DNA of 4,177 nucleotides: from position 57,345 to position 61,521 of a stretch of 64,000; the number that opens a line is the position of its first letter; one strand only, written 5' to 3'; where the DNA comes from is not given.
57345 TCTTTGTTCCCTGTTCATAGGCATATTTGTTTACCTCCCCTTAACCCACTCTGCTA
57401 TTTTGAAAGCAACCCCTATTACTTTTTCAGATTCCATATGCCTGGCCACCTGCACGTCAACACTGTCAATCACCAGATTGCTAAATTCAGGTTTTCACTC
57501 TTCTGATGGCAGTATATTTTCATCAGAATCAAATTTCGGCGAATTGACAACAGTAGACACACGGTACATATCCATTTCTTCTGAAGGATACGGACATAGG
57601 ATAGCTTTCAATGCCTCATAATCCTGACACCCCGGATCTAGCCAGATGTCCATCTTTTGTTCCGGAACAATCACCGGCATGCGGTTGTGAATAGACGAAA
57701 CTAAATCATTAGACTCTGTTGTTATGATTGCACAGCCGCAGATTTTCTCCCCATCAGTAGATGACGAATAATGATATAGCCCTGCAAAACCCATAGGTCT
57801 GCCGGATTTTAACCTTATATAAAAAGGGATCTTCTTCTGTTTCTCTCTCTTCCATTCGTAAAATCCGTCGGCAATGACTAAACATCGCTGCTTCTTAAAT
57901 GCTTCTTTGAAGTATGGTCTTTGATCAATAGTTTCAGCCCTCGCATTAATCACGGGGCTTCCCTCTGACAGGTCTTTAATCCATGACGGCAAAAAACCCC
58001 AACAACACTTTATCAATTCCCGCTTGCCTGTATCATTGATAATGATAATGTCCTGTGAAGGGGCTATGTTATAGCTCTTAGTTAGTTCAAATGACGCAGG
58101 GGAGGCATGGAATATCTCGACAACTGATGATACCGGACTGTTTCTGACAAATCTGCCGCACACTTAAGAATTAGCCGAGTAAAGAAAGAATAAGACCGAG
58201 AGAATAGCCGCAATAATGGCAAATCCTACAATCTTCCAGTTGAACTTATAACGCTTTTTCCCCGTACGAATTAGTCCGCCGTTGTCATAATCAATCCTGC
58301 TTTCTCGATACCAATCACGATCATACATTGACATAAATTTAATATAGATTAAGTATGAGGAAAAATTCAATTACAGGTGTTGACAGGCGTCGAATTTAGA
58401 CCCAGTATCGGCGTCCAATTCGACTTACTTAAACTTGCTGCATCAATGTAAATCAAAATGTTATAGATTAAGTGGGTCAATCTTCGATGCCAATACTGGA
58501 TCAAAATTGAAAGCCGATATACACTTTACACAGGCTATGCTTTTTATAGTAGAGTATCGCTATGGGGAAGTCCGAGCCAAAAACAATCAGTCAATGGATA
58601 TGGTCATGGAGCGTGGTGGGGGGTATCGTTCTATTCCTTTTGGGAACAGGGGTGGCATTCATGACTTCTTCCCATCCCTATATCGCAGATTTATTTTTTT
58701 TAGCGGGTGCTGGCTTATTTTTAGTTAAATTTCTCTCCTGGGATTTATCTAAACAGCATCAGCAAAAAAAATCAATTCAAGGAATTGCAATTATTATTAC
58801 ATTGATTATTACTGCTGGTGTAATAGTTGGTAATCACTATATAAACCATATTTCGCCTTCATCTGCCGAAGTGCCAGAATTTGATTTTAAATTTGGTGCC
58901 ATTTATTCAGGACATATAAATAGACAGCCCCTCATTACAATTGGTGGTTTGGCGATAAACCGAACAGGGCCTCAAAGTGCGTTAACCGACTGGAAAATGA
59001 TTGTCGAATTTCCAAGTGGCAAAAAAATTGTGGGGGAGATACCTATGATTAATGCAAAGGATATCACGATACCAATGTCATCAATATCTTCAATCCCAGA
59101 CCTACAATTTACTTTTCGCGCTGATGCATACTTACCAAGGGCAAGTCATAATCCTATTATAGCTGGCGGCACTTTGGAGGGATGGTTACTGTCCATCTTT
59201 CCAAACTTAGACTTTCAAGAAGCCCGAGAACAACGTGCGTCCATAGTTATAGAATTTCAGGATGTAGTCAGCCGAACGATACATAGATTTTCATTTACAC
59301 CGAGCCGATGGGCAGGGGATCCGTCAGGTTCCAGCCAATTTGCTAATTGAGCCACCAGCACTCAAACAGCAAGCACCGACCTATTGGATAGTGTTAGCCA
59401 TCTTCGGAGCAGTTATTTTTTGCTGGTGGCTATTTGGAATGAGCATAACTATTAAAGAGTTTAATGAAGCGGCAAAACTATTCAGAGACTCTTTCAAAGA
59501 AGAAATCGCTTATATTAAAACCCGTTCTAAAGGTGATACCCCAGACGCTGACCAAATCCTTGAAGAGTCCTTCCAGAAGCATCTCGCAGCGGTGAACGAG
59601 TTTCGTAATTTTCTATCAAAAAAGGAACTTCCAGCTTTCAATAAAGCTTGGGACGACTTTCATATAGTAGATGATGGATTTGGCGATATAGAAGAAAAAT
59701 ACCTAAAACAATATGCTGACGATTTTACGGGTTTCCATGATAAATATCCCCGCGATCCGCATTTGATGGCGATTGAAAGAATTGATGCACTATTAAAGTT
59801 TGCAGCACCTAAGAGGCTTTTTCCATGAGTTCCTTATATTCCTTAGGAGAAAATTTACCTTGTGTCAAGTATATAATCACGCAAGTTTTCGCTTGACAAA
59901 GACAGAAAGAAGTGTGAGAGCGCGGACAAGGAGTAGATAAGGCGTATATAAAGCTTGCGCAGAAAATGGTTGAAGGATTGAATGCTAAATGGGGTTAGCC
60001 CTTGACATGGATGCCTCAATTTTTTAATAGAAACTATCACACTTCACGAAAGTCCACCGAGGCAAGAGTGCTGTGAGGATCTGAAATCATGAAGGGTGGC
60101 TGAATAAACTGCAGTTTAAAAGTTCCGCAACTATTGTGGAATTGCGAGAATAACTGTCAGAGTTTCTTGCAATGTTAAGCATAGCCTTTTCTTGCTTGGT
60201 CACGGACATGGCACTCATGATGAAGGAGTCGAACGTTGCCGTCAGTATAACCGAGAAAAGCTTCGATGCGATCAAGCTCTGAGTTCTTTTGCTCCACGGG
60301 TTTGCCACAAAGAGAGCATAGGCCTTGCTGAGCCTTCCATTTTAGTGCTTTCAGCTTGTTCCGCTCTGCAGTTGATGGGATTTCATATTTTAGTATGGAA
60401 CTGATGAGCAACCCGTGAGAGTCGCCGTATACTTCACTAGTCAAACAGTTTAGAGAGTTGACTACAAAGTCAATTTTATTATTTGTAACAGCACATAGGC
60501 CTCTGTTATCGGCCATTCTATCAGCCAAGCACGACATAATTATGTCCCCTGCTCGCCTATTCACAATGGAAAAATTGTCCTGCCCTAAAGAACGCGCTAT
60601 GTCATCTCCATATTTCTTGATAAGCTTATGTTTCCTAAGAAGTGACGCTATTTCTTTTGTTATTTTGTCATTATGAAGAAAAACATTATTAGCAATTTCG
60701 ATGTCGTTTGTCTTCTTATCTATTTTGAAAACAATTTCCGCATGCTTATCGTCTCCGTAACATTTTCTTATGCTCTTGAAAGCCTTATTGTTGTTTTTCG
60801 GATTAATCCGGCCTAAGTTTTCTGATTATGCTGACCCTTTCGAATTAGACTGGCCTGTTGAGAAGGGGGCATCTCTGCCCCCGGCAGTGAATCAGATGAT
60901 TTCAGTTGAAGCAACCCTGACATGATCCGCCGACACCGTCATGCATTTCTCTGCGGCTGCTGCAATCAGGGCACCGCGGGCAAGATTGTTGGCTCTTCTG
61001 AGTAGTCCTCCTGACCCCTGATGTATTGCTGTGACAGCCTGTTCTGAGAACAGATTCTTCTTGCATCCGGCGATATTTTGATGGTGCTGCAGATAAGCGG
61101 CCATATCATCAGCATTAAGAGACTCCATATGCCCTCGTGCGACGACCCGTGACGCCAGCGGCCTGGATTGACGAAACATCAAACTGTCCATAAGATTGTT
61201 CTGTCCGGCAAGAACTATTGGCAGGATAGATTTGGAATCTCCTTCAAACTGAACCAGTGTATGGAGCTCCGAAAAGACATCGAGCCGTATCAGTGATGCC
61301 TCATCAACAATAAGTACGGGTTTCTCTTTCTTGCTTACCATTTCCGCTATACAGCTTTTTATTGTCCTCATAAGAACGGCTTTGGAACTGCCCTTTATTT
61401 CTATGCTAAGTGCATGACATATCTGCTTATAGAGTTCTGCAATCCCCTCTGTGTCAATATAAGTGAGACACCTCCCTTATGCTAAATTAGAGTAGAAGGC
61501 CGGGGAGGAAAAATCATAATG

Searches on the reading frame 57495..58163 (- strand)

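Call 11: search_protein_families(library=pfam, proteins=[window:57495-58163:-])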
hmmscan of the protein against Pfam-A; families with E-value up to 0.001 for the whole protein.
window:57495-58163:- (222 aa): 1 family
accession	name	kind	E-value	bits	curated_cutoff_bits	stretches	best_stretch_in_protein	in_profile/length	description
PF02586.19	SRAP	-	8.3e-70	235.1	27.1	1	1-209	1-214/214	SOS response associated peptidase (SRAP)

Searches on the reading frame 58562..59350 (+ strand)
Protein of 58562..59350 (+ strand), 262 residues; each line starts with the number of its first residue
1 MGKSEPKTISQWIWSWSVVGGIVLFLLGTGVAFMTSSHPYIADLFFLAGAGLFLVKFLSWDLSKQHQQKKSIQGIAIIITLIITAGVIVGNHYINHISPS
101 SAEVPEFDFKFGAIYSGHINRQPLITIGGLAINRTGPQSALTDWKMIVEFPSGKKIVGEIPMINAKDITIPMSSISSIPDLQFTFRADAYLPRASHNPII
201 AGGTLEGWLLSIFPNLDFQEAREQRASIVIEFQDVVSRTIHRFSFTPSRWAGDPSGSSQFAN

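Call 11: search_protein_families(library=pfam, proteins=[window:58562-59350:+])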
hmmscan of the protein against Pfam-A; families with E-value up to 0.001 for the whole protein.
window:58562-59350:+ (262 aa): 0 families

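Call 35: find_encoding_contigs(protein=window:58562-59350:+, flank=10000, max_places=10)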
Protein window:58562-59350:+ (262 aa): no gene with exactly this product is on record in the collection.

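Call 71: search_protein_families(library=ncbifam, proteins=[window:58562-59350:+], max_evalue=0.01)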
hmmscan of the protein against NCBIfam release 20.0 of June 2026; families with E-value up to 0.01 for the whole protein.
window:58562-59350:+ (262 aa): 0 families

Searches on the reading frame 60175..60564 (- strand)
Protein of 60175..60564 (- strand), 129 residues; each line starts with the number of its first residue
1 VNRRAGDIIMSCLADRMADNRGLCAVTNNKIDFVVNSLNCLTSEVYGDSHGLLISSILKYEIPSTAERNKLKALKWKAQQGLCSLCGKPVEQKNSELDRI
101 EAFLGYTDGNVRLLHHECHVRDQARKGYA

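Call 11: search_protein_families(library=pfam, proteins=[window:60175-60564:-])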
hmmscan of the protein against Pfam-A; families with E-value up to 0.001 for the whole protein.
window:60175-60564:- (129 aa): 0 families

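Call 71: search_protein_families(library=ncbifam, proteins=[window:60175-60564:-], max_evalue=0.01)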
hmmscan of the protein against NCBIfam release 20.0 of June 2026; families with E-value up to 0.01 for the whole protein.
window:60175-60564:- (129 aa): 1 family
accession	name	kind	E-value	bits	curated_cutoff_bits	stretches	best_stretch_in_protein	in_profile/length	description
NF047605.1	LIC10235_fam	equivalog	0.00051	20.2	160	1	26-96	6-75/92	LIC10235 family protein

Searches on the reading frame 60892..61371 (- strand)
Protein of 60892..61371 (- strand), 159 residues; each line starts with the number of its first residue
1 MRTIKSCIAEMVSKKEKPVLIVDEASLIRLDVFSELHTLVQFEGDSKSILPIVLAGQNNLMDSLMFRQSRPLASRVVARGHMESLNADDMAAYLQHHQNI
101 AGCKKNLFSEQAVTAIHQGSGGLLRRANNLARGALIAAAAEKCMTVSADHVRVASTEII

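Call 11: search_protein_families(library=pfam, proteins=[window:60892-61371:-])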
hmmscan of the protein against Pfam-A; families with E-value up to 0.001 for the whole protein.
window:60892-61371:- (159 aa): 1 family
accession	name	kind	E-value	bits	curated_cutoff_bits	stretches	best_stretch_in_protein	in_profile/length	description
PF13401.12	AAA_22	-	1.1e-06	29.4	27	1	9-61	76-127/130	AAA domain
